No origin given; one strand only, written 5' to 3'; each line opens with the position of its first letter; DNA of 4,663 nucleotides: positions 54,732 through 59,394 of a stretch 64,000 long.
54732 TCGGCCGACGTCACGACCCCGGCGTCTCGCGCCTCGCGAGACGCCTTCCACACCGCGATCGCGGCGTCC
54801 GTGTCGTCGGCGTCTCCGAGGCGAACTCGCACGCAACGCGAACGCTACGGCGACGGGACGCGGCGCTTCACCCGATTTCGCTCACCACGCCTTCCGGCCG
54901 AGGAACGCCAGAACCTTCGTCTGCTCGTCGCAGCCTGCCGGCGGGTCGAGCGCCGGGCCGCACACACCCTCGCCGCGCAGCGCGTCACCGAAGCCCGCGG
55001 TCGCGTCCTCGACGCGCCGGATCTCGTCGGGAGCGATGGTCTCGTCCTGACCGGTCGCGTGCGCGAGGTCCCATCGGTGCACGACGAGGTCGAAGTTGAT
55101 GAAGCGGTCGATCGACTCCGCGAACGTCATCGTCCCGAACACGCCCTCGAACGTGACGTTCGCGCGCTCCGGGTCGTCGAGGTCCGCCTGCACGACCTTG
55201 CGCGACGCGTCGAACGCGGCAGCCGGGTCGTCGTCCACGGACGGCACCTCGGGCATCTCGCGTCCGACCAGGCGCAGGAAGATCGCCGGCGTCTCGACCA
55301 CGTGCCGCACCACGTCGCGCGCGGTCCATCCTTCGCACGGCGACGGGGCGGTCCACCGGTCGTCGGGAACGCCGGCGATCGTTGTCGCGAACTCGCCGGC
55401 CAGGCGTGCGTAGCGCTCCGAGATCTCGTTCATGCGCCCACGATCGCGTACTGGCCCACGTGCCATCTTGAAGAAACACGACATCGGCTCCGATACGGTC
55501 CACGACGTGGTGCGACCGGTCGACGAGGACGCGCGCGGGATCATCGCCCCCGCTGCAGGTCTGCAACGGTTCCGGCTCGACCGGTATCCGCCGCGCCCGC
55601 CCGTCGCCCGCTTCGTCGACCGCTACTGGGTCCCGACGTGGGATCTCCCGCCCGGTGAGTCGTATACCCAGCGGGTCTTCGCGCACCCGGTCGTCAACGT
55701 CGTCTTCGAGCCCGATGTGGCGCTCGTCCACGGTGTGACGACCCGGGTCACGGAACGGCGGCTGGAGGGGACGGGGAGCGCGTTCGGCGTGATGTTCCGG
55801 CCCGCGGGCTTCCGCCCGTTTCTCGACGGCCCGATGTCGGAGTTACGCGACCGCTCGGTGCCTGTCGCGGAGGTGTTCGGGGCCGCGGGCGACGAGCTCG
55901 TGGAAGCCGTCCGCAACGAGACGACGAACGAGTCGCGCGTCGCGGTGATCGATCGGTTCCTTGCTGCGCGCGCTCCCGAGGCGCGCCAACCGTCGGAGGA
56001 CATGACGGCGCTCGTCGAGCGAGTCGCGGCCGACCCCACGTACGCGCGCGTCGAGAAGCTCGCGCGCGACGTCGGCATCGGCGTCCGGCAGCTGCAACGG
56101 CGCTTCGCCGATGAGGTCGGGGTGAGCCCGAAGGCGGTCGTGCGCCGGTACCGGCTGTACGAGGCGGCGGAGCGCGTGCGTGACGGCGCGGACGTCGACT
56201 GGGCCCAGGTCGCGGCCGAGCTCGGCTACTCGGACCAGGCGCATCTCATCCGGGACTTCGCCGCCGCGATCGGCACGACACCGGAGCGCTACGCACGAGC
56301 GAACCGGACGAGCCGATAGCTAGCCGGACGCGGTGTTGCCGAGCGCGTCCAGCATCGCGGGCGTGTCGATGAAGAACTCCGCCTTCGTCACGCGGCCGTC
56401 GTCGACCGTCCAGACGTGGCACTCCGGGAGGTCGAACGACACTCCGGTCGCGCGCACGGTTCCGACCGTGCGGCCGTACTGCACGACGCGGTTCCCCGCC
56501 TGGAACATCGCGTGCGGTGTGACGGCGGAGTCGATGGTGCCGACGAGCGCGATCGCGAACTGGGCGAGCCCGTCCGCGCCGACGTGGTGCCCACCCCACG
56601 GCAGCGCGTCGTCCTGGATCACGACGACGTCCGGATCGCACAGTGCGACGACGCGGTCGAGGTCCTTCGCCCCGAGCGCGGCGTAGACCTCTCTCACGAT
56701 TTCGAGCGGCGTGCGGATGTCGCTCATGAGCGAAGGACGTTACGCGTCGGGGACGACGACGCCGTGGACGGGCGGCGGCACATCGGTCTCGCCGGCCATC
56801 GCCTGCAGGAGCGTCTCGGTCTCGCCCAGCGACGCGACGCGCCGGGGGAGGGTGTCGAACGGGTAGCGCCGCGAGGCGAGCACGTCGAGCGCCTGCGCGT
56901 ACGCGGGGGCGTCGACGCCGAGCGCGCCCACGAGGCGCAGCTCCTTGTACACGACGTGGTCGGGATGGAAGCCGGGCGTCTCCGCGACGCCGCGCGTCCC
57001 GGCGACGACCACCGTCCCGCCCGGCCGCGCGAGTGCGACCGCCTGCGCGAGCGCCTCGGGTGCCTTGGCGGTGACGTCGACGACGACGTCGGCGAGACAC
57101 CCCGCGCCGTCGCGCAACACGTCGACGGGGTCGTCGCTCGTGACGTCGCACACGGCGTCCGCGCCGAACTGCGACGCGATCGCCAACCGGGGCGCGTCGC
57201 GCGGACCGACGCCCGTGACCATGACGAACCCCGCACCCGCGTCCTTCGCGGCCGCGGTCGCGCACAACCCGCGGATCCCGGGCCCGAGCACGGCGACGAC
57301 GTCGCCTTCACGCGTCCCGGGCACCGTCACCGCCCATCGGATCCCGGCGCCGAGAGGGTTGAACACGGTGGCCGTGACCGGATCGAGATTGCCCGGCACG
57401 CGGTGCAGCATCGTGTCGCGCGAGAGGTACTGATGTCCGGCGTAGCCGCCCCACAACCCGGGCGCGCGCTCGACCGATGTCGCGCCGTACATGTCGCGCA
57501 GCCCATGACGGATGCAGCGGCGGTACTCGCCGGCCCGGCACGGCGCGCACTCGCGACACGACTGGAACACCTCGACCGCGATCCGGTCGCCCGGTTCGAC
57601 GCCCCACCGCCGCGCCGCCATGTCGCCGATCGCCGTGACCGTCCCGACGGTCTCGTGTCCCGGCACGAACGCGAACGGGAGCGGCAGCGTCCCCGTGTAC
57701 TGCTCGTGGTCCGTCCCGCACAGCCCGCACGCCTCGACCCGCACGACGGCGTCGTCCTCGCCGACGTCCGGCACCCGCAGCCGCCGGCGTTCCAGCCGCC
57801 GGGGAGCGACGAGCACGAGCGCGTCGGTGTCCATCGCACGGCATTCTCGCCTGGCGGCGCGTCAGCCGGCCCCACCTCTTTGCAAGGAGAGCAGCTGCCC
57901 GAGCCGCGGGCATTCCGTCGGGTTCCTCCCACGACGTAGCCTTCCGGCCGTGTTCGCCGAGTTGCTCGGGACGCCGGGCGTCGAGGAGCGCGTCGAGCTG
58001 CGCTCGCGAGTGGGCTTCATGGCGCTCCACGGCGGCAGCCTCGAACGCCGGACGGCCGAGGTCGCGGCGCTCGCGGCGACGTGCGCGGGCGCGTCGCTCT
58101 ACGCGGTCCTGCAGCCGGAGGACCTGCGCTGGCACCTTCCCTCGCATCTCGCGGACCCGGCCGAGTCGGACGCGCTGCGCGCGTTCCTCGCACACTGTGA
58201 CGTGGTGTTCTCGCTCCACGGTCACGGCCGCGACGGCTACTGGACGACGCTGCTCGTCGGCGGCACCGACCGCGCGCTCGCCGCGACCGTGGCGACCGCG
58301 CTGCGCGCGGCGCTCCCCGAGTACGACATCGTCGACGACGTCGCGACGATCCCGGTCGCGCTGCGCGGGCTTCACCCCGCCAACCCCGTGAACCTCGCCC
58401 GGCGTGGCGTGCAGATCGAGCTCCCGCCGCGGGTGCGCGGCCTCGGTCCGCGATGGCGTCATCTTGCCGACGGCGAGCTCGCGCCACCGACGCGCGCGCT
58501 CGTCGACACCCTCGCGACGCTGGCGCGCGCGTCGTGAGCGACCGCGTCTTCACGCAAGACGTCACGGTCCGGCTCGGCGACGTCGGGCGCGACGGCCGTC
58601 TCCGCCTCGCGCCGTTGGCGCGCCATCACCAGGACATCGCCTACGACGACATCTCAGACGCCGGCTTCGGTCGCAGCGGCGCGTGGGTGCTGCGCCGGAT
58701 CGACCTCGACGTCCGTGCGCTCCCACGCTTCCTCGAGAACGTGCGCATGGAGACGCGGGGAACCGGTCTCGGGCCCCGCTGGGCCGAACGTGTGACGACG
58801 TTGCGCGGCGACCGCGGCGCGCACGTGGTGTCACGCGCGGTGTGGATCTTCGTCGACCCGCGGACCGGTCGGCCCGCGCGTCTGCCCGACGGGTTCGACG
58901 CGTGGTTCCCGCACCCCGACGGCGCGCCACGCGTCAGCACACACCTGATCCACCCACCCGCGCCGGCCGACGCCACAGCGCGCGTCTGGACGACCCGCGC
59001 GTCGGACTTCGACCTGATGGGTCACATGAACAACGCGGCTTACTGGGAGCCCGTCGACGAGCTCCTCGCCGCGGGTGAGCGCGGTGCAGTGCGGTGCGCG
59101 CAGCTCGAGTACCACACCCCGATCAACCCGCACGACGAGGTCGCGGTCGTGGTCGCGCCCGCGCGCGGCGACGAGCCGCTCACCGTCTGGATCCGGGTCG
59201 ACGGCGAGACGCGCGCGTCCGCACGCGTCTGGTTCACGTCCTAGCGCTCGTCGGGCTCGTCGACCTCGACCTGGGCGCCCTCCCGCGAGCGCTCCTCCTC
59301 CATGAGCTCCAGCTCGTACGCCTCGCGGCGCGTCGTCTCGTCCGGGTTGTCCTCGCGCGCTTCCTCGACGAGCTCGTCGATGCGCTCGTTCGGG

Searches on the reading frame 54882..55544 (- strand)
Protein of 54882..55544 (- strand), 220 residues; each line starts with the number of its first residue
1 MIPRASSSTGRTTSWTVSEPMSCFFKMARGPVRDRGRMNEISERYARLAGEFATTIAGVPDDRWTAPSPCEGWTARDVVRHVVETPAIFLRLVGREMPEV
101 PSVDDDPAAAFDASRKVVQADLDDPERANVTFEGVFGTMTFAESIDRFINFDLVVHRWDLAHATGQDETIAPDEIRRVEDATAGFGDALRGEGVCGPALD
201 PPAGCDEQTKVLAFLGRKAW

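Call 11: search_protein_families(library=pfam, proteins=[window:54882-55544:-])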
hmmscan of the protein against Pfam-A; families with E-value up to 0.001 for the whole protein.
window:54882-55544:- (220 aa): 2 families
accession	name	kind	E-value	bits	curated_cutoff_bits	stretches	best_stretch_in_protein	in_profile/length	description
PF11716.13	MDMPI_N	-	1.1e-14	55.8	24.2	1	47-161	3-140/140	Mycothiol maleylpyruvate isomerase N-terminal domain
PF12867.12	DinB_2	-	0.00075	20.4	24.8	0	50-143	7-112/128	DinB superfamily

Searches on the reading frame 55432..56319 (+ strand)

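Call 11: search_protein_families(library=pfam, proteins=[window:55432-56319:+])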
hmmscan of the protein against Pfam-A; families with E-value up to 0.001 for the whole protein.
window:55432-56319:+ (295 aa): 3 families
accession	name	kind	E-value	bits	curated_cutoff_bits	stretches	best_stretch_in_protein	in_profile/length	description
PF20240.3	DUF6597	-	8.5e-27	93.7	27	1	51-144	2-103/103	Domain of unknown function (DUF6597)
PF12833.13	HTH_18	-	9.3e-20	71.2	33.6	1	210-289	1-79/80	Helix-turn-helix domain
PF00165.29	HTH_AraC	-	2e-10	41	26.6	1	256-287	10-40/42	Bacterial regulatory helix-turn-helix proteins, AraC family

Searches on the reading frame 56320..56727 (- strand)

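Call 26: search_protein_families(library=pfam, proteins=[window:56320-56727:-], max_evalue=0.01)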
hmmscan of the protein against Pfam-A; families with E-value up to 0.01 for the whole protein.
window:56320-56727:- (135 aa): 3 families
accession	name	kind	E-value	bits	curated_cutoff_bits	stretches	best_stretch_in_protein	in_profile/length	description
PF12680.13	SnoaL_2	-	5.8e-17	62.6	27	1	11-115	1-101/102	SnoaL-like domain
PF07366.18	SnoaL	-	2.9e-07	30.8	28.4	1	11-126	3-123/126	SnoaL-like polyketide cyclase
PF14534.12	DUF4440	-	9.4e-07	29.7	25.2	1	9-112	3-104/107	Domain of unknown function (DUF4440)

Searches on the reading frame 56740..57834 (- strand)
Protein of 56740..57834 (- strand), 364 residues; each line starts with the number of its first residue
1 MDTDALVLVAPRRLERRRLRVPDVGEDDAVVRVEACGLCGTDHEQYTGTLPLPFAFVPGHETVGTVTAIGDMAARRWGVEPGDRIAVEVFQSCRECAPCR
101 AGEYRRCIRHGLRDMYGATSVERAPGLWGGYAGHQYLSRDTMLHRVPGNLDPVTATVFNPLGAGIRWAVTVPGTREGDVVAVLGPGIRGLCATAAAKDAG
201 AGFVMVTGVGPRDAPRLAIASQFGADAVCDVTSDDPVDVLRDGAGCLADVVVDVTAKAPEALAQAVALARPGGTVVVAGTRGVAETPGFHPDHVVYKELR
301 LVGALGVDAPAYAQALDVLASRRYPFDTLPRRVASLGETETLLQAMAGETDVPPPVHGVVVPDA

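Call 26: search_protein_families(library=pfam, proteins=[window:56740-57834:-], max_evalue=0.01)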
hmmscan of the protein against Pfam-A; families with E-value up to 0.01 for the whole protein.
window:56740-57834:- (364 aa): 3 families
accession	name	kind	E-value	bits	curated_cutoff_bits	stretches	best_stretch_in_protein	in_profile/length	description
PF08240.17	ADH_N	-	5.4e-20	72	23.5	1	25-141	1-98/104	Alcohol dehydrogenase GroES-like domain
PF00107.32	ADH_zinc_N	-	1.1e-19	71.1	31.8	1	189-320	3-128/129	Zinc-binding dehydrogenase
PF16912.11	Glu_dehyd_C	-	5e-06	26.6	34.9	1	178-323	32-177/211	Glucose dehydrogenase C-terminus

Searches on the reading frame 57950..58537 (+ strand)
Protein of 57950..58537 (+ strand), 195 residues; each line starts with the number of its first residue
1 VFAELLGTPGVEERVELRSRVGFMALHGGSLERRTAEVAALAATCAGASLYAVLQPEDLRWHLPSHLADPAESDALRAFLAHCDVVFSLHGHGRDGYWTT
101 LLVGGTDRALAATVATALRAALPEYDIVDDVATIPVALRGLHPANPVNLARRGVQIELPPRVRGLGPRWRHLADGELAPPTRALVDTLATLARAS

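Call 26: search_protein_families(library=pfam, proteins=[window:57950-58537:+], max_evalue=0.01)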
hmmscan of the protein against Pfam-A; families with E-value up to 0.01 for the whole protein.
window:57950-58537:+ (195 aa): 1 family
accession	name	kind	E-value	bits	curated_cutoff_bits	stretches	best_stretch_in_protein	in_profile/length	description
PF05908.16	Gamma_PGA_hydro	-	6.7e-20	71.8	22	1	11-163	19-165/191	Poly-gamma-glutamate hydrolase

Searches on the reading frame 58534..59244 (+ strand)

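Call 26: search_protein_families(library=pfam, proteins=[window:58534-59244:+], max_evalue=0.01)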
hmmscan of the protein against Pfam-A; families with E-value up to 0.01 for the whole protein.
window:58534-59244:+ (236 aa): 3 families
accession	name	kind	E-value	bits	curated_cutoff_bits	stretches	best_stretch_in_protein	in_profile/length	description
PF01643.23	Acyl-ACP_TE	-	1e-15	58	23.7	1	4-121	2-127/131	Acyl-ACP thioesterase N-terminal domain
PF20791.3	Acyl-ACP_TE_C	-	1.4e-06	28.9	21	1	148-232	8-97/101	Acyl-ACP thioesterase C-terminal domain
PF13279.12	4HBT_2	-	4e-05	24.5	25.5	0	155-172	2-19/122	Thioesterase-like superfamily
